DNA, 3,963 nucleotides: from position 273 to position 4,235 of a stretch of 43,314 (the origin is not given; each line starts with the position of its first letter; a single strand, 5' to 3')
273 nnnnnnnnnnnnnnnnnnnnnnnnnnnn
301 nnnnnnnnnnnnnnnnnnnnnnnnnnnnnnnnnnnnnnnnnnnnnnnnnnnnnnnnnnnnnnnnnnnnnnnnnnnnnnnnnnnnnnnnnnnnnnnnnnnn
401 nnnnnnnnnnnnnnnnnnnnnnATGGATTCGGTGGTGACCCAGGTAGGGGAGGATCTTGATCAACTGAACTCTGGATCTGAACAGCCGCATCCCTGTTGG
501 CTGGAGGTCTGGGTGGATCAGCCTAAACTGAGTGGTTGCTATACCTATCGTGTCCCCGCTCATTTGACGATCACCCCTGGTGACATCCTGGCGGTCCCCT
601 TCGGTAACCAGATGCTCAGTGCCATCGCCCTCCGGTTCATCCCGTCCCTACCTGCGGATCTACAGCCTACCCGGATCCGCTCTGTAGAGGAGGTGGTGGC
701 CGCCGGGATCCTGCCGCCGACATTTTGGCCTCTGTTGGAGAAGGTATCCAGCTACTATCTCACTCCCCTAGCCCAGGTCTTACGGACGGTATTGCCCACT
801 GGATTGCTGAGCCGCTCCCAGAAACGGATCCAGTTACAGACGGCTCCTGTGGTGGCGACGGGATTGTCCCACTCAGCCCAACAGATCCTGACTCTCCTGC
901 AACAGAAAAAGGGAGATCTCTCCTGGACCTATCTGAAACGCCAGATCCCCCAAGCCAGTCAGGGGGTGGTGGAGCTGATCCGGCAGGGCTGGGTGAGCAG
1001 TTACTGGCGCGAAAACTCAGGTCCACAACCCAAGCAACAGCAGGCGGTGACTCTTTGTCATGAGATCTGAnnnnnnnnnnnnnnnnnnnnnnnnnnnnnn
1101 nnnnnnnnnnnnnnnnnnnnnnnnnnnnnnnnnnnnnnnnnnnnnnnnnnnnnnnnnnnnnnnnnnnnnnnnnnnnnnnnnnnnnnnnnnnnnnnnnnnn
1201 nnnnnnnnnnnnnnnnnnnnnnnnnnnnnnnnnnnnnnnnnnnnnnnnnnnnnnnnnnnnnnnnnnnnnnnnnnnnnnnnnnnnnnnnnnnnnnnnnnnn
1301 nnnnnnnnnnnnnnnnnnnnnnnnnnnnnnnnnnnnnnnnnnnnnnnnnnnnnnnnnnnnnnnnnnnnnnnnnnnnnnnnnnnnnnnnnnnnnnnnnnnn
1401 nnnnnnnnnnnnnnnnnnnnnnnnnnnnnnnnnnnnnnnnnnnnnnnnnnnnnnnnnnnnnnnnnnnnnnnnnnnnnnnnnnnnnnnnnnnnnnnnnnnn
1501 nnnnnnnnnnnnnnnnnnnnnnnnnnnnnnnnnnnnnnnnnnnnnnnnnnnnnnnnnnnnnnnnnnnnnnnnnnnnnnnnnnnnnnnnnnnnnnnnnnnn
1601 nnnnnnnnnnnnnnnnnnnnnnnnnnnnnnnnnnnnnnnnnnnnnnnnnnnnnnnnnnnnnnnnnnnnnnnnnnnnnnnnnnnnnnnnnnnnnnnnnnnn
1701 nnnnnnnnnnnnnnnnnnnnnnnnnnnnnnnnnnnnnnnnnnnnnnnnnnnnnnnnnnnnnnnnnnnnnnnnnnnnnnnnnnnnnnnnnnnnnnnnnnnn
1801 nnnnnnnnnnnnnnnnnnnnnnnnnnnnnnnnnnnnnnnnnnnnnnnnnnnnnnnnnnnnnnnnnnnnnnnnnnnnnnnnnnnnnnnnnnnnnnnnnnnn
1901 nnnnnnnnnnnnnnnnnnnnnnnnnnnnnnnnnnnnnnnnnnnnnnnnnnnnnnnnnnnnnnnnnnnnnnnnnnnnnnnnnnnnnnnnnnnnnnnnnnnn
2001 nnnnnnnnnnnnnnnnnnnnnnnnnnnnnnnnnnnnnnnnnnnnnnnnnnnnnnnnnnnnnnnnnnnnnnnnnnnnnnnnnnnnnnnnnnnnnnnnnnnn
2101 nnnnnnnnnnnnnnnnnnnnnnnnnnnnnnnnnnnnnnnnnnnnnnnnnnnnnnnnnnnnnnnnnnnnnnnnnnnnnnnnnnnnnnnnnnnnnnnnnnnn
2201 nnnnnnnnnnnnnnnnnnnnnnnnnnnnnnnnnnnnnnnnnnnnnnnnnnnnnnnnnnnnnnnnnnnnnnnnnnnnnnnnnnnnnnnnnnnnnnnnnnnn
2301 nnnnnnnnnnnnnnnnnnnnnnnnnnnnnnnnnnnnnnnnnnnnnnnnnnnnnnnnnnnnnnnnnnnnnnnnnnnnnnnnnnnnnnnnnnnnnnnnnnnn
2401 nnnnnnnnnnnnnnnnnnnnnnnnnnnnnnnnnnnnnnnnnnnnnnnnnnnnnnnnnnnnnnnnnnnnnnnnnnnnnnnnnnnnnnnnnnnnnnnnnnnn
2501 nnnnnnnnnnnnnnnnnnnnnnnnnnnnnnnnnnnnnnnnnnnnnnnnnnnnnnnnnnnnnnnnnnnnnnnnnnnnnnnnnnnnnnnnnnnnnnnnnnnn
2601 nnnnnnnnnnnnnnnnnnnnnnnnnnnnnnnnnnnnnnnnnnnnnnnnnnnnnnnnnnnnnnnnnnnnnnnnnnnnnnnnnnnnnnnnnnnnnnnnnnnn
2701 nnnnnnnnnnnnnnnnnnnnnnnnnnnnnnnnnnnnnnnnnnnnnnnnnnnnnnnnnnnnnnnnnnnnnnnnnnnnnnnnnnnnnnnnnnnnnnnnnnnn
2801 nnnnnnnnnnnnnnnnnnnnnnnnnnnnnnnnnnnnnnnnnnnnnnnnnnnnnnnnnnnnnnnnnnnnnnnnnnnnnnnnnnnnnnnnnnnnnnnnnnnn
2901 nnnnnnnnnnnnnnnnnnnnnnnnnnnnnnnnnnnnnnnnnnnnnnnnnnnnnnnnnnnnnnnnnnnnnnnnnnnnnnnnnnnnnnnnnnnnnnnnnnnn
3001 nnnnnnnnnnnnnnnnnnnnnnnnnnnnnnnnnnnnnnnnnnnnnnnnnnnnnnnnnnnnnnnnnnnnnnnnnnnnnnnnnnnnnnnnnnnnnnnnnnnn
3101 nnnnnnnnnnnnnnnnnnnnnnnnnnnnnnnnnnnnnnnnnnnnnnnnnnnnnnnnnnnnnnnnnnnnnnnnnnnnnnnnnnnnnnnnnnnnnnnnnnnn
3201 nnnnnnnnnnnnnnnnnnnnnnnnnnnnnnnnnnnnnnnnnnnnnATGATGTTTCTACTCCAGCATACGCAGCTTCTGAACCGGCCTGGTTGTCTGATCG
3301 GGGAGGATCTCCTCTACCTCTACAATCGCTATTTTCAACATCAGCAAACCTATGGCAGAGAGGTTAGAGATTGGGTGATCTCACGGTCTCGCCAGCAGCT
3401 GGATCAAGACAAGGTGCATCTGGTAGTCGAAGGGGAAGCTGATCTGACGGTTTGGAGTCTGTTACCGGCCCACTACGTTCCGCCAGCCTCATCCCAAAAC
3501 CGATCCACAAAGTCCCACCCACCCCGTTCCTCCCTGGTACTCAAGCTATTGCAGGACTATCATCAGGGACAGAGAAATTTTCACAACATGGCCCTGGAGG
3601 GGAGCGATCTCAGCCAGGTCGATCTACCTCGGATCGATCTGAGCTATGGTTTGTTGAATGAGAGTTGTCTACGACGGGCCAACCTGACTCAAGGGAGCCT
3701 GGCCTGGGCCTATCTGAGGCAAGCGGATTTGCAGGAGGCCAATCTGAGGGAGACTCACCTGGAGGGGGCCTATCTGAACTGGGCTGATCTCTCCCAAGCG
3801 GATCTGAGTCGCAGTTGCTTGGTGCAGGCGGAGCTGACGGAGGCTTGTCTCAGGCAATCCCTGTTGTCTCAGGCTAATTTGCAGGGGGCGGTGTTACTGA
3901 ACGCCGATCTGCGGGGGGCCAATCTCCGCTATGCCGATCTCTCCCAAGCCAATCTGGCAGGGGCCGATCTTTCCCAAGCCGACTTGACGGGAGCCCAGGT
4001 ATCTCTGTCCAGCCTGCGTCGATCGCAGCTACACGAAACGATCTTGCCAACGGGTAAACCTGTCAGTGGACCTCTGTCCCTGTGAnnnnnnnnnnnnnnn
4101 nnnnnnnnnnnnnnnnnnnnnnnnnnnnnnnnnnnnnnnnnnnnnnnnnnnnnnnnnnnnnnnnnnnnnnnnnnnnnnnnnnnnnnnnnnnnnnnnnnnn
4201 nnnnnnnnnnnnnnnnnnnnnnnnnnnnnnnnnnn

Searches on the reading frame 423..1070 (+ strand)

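Call 46: search_protein_families(library=pfam, proteins=[window:423-1070:+], max_evalue=0.00001)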
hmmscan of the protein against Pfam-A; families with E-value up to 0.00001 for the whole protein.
window:423-1070:+ (215 aa): 1 family
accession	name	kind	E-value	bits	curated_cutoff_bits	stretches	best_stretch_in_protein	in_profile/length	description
PF17764.6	PriA_3primeBD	-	3.9e-18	65.5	22.7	1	28-125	1-96/96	3'DNA-binding domain (3'BD)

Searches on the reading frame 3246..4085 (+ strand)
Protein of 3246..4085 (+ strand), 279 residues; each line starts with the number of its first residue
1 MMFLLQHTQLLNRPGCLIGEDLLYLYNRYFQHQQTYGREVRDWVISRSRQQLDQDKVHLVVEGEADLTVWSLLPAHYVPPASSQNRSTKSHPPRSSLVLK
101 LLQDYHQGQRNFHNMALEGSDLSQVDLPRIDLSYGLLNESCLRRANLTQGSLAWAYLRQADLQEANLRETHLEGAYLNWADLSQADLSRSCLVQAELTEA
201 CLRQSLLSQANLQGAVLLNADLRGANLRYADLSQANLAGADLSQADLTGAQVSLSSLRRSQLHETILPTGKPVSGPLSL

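Call 46: search_protein_families(library=pfam, proteins=[window:3246-4085:+], max_evalue=0.00001)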
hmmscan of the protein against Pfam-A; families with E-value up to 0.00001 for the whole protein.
window:3246-4085:+ (279 aa): 3 families
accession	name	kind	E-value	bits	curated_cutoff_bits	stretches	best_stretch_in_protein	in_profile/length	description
PF00805.28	Pentapeptide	-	6.4e-34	115.6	20.2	3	152-189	3-40/40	Pentapeptide repeats (8 copies)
PF13599.13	Pentapeptide_4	-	9e-16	58.2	38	0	202-264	13-75/78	Pentapeptide repeat region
PF13576.12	Pentapeptide_3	-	4.2e-06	27.3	27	0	208-250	2-47/48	Pentapeptide repeats (9 copies)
